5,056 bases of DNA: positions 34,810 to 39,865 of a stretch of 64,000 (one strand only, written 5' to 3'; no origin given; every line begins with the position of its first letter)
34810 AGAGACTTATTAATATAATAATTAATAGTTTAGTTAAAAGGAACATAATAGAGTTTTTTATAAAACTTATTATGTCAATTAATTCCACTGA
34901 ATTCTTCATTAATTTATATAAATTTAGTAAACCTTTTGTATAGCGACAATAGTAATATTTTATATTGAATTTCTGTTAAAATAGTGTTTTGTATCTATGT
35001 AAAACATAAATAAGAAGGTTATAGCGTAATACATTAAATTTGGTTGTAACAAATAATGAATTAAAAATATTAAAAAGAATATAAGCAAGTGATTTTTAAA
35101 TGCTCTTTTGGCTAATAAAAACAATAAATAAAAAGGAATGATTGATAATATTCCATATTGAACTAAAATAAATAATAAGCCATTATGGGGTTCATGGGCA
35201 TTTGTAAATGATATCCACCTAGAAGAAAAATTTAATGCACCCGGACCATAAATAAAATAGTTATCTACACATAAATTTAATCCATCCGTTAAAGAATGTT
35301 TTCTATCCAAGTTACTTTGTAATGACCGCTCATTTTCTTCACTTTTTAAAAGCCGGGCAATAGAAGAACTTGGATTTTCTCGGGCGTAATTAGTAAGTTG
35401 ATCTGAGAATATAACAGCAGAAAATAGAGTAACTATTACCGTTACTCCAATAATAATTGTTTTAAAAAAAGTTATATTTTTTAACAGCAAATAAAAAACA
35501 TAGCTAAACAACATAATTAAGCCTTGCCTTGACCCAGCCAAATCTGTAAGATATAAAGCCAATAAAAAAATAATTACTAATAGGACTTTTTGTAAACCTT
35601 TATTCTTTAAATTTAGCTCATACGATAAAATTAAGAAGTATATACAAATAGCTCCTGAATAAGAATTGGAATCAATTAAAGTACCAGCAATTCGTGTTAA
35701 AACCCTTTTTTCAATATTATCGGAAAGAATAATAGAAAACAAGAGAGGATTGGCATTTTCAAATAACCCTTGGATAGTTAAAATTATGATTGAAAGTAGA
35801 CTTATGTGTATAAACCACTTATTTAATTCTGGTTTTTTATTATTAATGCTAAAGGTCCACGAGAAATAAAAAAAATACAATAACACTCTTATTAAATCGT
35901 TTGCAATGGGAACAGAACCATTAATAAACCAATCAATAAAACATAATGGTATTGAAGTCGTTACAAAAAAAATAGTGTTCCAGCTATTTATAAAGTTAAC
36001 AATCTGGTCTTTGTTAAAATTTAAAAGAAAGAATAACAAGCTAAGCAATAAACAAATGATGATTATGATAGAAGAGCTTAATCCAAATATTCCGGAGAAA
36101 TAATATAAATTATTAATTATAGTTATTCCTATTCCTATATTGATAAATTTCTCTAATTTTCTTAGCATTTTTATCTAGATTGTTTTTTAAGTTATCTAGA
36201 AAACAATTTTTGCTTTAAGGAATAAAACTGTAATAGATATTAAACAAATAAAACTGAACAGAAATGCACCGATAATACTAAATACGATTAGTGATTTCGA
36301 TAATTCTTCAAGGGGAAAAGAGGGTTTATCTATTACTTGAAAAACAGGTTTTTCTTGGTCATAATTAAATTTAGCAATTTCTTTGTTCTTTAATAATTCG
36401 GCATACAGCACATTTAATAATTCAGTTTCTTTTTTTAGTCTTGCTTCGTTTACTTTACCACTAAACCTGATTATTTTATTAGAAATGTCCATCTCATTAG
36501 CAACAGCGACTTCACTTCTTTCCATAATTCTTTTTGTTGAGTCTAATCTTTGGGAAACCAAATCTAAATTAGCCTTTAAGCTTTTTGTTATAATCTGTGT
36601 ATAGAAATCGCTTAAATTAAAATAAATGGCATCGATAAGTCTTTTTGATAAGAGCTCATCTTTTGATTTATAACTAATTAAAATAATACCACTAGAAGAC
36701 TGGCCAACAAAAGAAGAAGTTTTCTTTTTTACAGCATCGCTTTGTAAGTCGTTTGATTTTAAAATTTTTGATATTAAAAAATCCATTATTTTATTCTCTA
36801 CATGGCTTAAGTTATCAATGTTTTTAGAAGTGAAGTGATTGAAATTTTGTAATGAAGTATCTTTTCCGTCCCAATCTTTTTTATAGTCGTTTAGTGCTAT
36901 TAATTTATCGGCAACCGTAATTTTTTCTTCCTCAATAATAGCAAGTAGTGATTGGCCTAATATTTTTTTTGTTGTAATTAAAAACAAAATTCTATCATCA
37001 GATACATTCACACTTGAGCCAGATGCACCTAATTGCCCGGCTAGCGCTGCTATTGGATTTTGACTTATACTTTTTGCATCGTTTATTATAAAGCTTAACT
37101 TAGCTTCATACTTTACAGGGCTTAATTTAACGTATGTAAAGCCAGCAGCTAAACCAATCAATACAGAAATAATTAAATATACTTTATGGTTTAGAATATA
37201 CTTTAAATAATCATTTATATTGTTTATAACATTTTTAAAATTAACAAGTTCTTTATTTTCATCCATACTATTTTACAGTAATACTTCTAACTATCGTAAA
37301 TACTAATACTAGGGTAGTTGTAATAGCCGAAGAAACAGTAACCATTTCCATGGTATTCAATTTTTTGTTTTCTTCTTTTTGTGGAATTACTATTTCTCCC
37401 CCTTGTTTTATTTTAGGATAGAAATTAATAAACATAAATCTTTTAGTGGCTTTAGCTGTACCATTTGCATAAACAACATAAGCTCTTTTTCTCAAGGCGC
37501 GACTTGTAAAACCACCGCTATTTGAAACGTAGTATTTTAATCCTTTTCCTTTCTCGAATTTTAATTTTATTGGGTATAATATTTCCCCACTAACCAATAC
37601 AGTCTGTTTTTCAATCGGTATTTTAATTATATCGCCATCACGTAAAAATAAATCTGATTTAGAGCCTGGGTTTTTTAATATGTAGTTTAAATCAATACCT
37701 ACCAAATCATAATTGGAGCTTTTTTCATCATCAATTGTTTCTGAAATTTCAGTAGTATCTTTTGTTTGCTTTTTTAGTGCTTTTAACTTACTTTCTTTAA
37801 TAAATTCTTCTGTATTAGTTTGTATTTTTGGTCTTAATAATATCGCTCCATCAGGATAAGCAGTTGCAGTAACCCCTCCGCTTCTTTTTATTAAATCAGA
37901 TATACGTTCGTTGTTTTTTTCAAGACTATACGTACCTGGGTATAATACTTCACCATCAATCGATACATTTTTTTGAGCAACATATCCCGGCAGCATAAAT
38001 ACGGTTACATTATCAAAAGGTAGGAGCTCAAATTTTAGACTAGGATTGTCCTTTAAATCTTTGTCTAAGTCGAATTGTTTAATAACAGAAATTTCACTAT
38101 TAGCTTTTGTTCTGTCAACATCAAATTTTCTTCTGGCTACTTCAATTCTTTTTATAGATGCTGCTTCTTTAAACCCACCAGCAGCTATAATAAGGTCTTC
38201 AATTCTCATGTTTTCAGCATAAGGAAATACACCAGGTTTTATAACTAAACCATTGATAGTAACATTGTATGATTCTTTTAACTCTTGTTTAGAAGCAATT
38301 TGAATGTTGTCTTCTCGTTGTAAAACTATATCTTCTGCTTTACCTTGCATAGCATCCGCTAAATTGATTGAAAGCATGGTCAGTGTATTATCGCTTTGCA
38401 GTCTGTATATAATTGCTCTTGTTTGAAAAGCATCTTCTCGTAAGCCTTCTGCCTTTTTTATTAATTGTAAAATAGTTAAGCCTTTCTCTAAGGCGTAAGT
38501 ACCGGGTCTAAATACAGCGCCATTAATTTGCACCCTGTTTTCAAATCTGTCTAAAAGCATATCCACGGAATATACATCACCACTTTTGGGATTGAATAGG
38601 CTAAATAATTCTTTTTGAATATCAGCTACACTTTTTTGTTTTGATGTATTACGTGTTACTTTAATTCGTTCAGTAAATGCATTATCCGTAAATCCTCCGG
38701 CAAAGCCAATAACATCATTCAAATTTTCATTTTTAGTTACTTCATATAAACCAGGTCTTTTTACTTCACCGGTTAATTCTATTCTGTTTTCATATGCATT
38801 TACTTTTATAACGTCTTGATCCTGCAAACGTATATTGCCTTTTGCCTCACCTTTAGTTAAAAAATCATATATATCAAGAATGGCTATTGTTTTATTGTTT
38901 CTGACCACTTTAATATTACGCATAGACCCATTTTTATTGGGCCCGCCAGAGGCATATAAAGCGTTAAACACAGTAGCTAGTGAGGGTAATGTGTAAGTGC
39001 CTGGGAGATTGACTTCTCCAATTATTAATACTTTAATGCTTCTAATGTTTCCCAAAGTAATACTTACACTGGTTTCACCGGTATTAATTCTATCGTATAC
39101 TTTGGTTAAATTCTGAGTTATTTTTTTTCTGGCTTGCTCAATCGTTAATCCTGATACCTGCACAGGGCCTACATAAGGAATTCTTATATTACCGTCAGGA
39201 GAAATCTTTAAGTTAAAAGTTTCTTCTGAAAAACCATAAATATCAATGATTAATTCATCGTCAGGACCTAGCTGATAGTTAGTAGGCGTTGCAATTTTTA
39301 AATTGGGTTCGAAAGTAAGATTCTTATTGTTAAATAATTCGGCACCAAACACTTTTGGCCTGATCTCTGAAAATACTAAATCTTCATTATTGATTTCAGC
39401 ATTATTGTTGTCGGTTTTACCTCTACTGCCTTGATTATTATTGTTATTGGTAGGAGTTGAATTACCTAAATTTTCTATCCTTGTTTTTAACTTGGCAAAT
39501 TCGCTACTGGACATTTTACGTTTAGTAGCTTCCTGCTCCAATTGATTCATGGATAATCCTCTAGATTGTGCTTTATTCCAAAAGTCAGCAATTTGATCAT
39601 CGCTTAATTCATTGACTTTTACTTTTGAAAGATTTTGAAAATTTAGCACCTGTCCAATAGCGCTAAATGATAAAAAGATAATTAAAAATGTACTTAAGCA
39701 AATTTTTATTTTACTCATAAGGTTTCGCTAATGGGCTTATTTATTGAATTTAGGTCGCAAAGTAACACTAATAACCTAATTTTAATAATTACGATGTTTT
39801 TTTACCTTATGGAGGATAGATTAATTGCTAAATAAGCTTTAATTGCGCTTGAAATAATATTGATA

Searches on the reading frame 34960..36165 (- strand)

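Call 55: search_protein_families(library=pfam, proteins=[window:34960-36165:-], max_evalue=0.000001)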
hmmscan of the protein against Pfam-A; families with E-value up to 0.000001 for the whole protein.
window:34960-36165:- (401 aa): 1 family
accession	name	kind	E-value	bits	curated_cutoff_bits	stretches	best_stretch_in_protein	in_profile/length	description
PF04932.20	Wzy_C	-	1.8e-07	31.5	31.7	1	197-345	3-148/149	O-Antigen ligase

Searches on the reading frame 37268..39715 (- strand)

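Call 55: search_protein_families(library=pfam, proteins=[window:37268-39715:-], max_evalue=0.000001)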
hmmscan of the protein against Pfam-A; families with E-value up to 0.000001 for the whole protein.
window:37268-39715:- (815 aa): 3 families
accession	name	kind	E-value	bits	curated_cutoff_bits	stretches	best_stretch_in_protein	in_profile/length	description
PF10531.15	SLBB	-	3e-53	177.9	27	3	313-356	3-46/55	SLBB domain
PF22461.2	SLBB_2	-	1.2e-43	147.5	27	1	228-305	2-79/79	SLBB domain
PF02563.21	Poly_export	-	2.4e-21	76.1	28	1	143-207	3-66/77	Polysaccharide biosynthesis/export protein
